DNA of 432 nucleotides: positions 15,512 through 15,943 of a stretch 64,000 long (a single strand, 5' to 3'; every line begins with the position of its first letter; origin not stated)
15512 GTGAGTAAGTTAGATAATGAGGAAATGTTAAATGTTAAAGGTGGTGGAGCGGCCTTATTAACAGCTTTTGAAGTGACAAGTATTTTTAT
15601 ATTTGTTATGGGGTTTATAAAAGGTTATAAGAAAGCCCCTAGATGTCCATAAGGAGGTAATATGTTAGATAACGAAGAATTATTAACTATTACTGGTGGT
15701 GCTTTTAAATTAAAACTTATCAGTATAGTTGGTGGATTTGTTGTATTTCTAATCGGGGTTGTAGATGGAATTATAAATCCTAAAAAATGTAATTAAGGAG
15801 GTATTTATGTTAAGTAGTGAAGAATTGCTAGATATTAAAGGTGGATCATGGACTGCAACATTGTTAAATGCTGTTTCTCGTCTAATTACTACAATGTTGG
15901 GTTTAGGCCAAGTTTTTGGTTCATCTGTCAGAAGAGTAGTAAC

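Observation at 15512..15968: Each of the three GG-leader peptides carries exactly one Cys, positioned 2-4 residues from the C-terminus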

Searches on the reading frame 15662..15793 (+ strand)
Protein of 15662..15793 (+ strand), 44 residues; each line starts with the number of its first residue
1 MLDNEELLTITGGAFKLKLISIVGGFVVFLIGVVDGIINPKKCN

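Call 4: search_protein_families(library=pfam, proteins=[window:15662-15793:+], max_evalue=1)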
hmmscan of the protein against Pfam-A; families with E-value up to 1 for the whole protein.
window:15662-15793:+ (44 aa): 2 families
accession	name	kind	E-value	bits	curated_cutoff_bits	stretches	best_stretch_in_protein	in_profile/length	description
PF10439.15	Bacteriocin_IIc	-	0.011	16.1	27.1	1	2-34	7-41/59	Bacteriocin class II with double-glycine leader peptide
PF03047.20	ComC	-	0.09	13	20.4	1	2-17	13-28/31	COMC family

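Call 6: search_protein_families(library=ncbifam, proteins=[window:15662-15793:+], max_evalue=1)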
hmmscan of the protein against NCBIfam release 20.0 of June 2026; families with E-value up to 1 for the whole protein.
window:15662-15793:+ (44 aa): 4 families
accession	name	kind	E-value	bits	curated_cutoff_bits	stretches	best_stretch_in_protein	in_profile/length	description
NF038034.1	lactGbeta_entB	subfamily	0.00013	22.1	37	1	2-38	1-37/38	lactococcin G-beta/enterocin 1071B family bacteriocin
TIGR03949.1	bact_IIb_cerein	subfamily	0.00028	20.6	21.5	1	2-33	4-35/45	class IIb bacteriocin, lactobin A/cerein 7B family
NF038035.1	lactGalph_entA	subfamily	0.051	13.7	37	1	2-14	1-13/35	lactococcin G-alpha/enterocin 1071A family bacteriocin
TIGR01847.1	bacteriocin_sig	domain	0.43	11.4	15.7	0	2-13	4-15/15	bacteriocin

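Call 21: find_homologous_proteins(query=A3, max_evalue=10)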
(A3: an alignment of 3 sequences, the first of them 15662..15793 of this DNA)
Query A3 (3 sequences) (44 aa, profile of the alignment): 41 proteins with E <= 10 among 60 candidates.
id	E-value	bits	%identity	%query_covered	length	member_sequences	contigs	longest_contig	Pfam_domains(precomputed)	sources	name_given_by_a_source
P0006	1.1e-22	98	53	100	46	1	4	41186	-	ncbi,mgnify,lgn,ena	mgnify:CR=1 FL=1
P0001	2.3e-21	93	33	95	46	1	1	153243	-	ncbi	-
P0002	1.2e-20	91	100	100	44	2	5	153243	-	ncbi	-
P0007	2.9e-19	87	51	100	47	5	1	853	-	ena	-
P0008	4.9e-19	86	73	98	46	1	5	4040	-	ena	-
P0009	3.0e-18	83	57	98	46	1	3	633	-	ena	-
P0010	7.1e-18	82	61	98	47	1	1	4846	-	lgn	-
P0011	8.5e-18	82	60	100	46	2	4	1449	-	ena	-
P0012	1.7e-17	81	60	98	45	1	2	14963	-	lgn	-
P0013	2.8e-17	80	59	100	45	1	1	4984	-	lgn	-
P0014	3.8e-17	80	63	98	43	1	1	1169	-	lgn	-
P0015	3.9e-17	80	65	98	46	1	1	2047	-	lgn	-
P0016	5.6e-17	79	59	98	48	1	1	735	-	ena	-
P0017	6.2e-17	79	56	100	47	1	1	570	-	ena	-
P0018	9.9e-17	78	65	98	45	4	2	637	-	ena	-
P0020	1.2e-16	78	62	95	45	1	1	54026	-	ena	-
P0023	2.5e-16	77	59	98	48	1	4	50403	-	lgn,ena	-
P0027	8.3e-16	76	61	98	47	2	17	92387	-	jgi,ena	-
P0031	5.6e-15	73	61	98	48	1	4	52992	-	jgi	-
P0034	3.0e-13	67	61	98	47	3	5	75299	-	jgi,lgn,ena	-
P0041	3.4e-4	38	41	100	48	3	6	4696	-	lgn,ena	-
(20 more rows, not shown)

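Call 23: find_encoding_contigs(protein=P0027, flank=8000, max_places=3)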
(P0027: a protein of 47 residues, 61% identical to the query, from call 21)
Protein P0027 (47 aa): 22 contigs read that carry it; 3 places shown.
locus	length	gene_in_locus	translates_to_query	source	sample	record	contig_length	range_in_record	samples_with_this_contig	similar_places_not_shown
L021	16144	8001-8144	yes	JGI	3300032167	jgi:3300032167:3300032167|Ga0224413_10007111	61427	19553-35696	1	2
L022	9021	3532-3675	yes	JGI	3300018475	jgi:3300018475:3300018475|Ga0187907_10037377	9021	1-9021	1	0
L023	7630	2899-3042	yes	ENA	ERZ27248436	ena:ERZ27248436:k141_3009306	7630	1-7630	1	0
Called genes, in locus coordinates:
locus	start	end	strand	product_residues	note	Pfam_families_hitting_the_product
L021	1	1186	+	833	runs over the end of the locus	PF00515:TPR_1 (faint), PF07719:TPR_2 (faint), PF01424:R3H (weak), PF13414:TPR_11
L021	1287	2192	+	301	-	PF00551:Formyl_trans_N, PF02911:Formyl_trans_C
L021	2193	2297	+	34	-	-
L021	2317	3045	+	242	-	PF01066:CDP-OH_P_transf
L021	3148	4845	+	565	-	PF03382:DUF285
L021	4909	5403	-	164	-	PF12685:SpoIIIAH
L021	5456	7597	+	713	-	PF03412:Peptidase_C39, PF00664:ABC_membrane, PF00005:ABC_tran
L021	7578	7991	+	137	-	-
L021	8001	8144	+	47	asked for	-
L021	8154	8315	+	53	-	-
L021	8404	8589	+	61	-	PF01165:Ribosomal_S21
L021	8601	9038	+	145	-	PF09424:YqeY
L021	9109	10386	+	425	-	-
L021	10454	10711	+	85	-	-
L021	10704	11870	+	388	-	PF06898:YqfD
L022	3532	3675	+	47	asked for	-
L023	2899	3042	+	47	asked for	-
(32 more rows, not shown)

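Call 24: find_encoding_contigs(protein=P0020, flank=8000, max_places=2)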
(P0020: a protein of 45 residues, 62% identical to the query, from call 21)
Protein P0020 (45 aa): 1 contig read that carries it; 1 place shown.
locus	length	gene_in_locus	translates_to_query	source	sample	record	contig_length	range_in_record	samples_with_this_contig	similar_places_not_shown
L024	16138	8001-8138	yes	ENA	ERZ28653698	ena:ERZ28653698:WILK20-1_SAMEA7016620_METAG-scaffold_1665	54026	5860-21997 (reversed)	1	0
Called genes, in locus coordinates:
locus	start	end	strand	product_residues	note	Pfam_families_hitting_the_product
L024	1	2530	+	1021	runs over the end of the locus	PF00133:tRNA-synt_1, PF09334:tRNA-synt_1g (weak), PF08264:Anticodon_1, PF19302:DUF5915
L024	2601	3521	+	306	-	PF00551:Formyl_trans_N, PF02911:Formyl_trans_C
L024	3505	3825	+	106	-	-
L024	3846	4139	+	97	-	-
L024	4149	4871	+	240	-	PF01066:CDP-OH_P_transf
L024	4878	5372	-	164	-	PF12685:SpoIIIAH (weak)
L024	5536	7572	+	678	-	PF03412:Peptidase_C39, PF00664:ABC_membrane, PF00005:ABC_tran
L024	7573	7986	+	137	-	-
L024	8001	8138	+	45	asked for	-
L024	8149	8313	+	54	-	-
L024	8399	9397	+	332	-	PF01073:3Beta_HSD, PF01370:Epimerase, PF02719:Polysacc_synt_2, PF04321:RmlD_sub_bind, PF16363:GDP_Man_Dehyd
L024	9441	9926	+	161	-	PF04892:VanZ-LLP1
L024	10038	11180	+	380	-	-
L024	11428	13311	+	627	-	PF13727:CoA_binding_3, PF00106:adh_short (weak), PF01073:3Beta_HSD, PF01370:Epimerase, PF02719:Polysacc_synt_2, PF04321:RmlD_sub_bind, PF16363:GDP_Man_Dehyd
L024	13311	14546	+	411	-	PF01041:DegT_DnrJ_EryC1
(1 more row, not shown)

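Call 25: find_encoding_contigs(protein=P0034, flank=8000, max_places=2)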
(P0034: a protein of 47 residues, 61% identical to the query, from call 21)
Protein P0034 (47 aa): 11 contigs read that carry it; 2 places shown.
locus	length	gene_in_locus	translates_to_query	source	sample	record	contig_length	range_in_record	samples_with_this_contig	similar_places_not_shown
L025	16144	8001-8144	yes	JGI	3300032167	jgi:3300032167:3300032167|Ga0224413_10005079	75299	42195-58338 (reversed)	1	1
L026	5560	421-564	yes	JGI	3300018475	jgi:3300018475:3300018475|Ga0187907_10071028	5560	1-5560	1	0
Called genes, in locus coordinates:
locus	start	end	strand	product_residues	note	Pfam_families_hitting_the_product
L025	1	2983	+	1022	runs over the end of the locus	PF00133:tRNA-synt_1, PF09334:tRNA-synt_1g (faint), PF08264:Anticodon_1, PF19302:DUF5915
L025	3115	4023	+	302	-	PF00551:Formyl_trans_N, PF02911:Formyl_trans_C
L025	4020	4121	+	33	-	-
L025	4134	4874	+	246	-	PF01066:CDP-OH_P_transf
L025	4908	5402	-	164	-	PF12685:SpoIIIAH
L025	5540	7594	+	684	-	PF03412:Peptidase_C39, PF00664:ABC_membrane, PF00005:ABC_tran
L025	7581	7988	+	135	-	-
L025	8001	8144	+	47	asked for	-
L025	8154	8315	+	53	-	-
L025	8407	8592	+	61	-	PF01165:Ribosomal_S21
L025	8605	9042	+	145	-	PF09424:YqeY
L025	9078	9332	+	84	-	-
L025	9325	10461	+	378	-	PF06898:YqfD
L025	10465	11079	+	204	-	PF04892:VanZ-LLP1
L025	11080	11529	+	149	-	PF02130:YbeY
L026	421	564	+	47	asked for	-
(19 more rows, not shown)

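Call 26: find_encoding_contigs(protein=P0041, flank=8000, max_places=4)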
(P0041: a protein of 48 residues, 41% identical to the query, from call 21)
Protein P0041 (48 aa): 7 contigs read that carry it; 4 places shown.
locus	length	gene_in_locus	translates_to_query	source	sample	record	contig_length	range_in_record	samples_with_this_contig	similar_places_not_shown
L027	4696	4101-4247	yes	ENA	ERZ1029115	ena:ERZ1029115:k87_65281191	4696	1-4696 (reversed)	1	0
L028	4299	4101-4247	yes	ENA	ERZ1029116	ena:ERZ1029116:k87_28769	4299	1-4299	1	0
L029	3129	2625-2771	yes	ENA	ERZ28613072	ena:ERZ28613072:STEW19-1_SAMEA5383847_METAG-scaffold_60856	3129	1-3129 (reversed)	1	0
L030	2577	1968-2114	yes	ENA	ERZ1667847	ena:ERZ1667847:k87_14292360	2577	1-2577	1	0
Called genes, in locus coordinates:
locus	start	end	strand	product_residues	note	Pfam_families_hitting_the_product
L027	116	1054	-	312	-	PF10646:Germane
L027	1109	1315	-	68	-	PF00196:GerE, PF04545:Sigma70_r4 (weak), PF08281:Sigma70_r4_2, PF08279:HTH_11 (weak)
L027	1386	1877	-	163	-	PF12685:SpoIIIAH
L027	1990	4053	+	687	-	PF03412:Peptidase_C39, PF00664:ABC_membrane, PF00005:ABC_tran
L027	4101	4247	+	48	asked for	-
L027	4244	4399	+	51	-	-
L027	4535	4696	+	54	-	?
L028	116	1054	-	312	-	PF10646:Germane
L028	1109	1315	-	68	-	PF00196:GerE, PF04545:Sigma70_r4 (weak), PF08281:Sigma70_r4_2, PF08279:HTH_11 (weak)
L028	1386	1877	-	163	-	PF12685:SpoIIIAH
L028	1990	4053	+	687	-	PF03412:Peptidase_C39, PF00664:ABC_membrane, PF00005:ABC_tran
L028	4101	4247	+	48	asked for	-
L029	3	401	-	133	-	?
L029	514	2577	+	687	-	PF03412:Peptidase_C39, PF00664:ABC_membrane, PF00005:ABC_tran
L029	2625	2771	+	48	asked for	-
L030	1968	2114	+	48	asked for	-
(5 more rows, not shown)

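Call 27: find_encoding_contigs(protein=P0031, flank=8000, max_places=2)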
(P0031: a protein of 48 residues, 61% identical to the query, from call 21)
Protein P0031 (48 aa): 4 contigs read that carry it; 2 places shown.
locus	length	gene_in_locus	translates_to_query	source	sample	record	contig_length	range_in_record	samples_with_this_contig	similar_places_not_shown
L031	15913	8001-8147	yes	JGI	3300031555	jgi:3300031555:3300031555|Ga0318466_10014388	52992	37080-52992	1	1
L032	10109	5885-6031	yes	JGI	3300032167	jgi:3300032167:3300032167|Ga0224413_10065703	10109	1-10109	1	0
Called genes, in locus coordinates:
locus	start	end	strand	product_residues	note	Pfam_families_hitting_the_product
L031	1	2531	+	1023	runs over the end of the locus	PF00133:tRNA-synt_1, PF09334:tRNA-synt_1g (faint), PF08264:Anticodon_1, PF19302:DUF5915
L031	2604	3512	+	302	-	PF00551:Formyl_trans_N, PF02911:Formyl_trans_C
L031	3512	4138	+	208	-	-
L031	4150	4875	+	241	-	PF01066:CDP-OH_P_transf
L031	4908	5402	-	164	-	PF12685:SpoIIIAH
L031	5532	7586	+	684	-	PF03412:Peptidase_C39, PF00664:ABC_membrane, PF02463:SMC_N (weak), PF00005:ABC_tran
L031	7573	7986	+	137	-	-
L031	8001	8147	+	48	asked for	-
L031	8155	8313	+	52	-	-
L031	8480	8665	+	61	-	PF01165:Ribosomal_S21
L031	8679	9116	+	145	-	PF09424:YqeY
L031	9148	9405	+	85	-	PF07873:YabP (weak)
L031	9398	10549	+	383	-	PF06898:YqfD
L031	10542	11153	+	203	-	PF04892:VanZ-LLP1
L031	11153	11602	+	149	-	PF02130:YbeY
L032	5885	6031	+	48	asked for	-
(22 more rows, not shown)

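Call 28: find_encoding_contigs(protein=P0023, flank=8000, max_places=2)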
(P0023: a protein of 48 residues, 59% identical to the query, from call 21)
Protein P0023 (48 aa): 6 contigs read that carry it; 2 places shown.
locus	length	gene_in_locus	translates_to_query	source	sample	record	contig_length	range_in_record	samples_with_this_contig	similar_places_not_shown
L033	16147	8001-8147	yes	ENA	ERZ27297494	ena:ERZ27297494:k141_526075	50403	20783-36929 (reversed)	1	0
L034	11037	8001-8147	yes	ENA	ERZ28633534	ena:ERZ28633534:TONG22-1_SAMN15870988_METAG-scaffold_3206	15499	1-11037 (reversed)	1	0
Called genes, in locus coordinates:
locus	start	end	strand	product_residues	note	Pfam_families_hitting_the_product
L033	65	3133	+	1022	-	PF00133:tRNA-synt_1, PF09334:tRNA-synt_1g (faint), PF08264:Anticodon_1, PF19302:DUF5915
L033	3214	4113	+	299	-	PF00551:Formyl_trans_N, PF02911:Formyl_trans_C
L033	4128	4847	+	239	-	PF01066:CDP-OH_P_transf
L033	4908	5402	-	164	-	PF12685:SpoIIIAH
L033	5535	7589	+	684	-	PF03412:Peptidase_C39, PF00664:ABC_membrane, PF00005:ABC_tran, PF13238:AAA_18 (weak)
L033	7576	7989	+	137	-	-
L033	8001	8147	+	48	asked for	-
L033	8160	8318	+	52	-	-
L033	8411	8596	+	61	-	PF01165:Ribosomal_S21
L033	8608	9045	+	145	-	PF09424:YqeY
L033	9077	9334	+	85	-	PF07873:YabP (weak)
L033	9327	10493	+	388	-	PF06898:YqfD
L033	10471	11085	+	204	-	PF04892:VanZ-LLP1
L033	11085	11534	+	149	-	PF02130:YbeY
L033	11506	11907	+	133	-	PF01219:DAGK_prokar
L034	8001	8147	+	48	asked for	-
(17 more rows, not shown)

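Call 32: find_related_loci(query=A7, collection=metagenome_contigs, flank=5000)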
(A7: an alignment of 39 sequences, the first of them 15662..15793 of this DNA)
Query A7 (44 aa) in metagenome_contigs; peptide patterns used: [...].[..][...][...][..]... (x = any residue, [..] = any of these).
564 stretches matched a pattern; 26 encode a relative of the query (tblastn E <= 1e-3); 26 distinct loci.
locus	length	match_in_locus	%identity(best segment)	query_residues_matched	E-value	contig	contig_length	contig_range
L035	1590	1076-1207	64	2-44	5e-15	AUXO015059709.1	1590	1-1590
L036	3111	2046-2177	52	2-44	1e-12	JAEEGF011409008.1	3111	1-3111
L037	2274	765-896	50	1-44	1e-10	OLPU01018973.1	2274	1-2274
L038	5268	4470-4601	50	1-44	1e-10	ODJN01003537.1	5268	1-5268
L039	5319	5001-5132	50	1-44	2e-10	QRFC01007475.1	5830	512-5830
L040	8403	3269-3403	47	2-44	1e-9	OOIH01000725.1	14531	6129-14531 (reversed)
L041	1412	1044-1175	50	1-44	2e-9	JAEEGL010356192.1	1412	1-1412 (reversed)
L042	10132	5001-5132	45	2-44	3e-9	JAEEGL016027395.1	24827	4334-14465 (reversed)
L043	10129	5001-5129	48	1-44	7e-9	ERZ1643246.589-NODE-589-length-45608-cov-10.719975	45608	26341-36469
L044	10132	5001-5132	48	1-44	5e-8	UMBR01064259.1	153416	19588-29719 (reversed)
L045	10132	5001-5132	48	1-44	5e-8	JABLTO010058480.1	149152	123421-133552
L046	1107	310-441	34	1-44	8e-8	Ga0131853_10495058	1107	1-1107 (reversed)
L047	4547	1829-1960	48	2-44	1e-7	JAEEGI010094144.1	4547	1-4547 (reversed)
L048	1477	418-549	36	1-44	1e-7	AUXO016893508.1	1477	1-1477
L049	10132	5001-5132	45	1-44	2e-7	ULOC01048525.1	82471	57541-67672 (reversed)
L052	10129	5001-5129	40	2-44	1e-6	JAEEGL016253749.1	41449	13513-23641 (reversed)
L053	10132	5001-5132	39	1-44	1e-6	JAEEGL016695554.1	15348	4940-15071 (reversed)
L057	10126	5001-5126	44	1-43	1e-5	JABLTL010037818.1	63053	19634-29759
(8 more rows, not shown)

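Call 50: search_solved_structures(query=A7, max_evalue=10)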
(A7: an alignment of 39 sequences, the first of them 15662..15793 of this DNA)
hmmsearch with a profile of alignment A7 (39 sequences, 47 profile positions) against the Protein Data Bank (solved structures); distinct sequences matched with E-value up to 10: 5.
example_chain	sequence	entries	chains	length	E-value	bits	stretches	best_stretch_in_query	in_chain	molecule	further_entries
3bo0_A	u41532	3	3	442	1.8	12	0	19-34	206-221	PREPROTEIN TRANSLOCASE SecY SUBUNIT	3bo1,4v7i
2yxq_A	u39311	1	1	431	1.9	11.9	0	19-34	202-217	Preprotein translocase subunit secY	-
3dkn_A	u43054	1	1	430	1.9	11.9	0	19-34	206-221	Preprotein translocase subunit secY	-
1rhz_A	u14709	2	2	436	2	11.8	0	19-34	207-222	Preprotein translocase secY subunit | Protein translocase subunit SecY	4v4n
1rh5_A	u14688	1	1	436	2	11.8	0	19-34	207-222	Preprotein translocase secY subunit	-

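Call 68: search_protein_families(library=ncbifam, alignment_id=A7, max_evalue=0.01)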
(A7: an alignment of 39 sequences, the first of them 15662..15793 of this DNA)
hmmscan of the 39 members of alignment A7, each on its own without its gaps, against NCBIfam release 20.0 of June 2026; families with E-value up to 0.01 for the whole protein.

A. member 1, window:15662-15793:+ (44 aa): 2 families
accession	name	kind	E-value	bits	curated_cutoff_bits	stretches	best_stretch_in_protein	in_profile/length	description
NF038034.1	lactGbeta_entB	subfamily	0.00013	22.1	37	1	2-38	1-37/38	lactococcin G-beta/enterocin 1071B family bacteriocin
TIGR03949.1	bact_IIb_cerein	subfamily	0.00028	20.6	21.5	1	2-33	4-35/45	class IIb bacteriocin, lactobin A/cerein 7B family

B. families by the number of members that match (of 39 scanned): 3 families
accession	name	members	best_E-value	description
TIGR03949.1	bact_IIb_cerein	31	2.4e-06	class IIb bacteriocin, lactobin A/cerein 7B family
NF038034.1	lactGbeta_entB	25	2.3e-06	lactococcin G-beta/enterocin 1071B family bacteriocin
TIGR01847.1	bacteriocin_sig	1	0.0062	bacteriocin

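Call 71: find_related_loci(query=A7, collection=viral_contigs, flank=4000)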
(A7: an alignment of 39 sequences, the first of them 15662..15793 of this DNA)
Query A7 (44 aa) in viral_contigs; peptide patterns used: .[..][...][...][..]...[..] (x = any residue, [..] = any of these).
13 stretches matched a pattern, but none encodes a relative of the query by tblastn (E <= 1e-3).
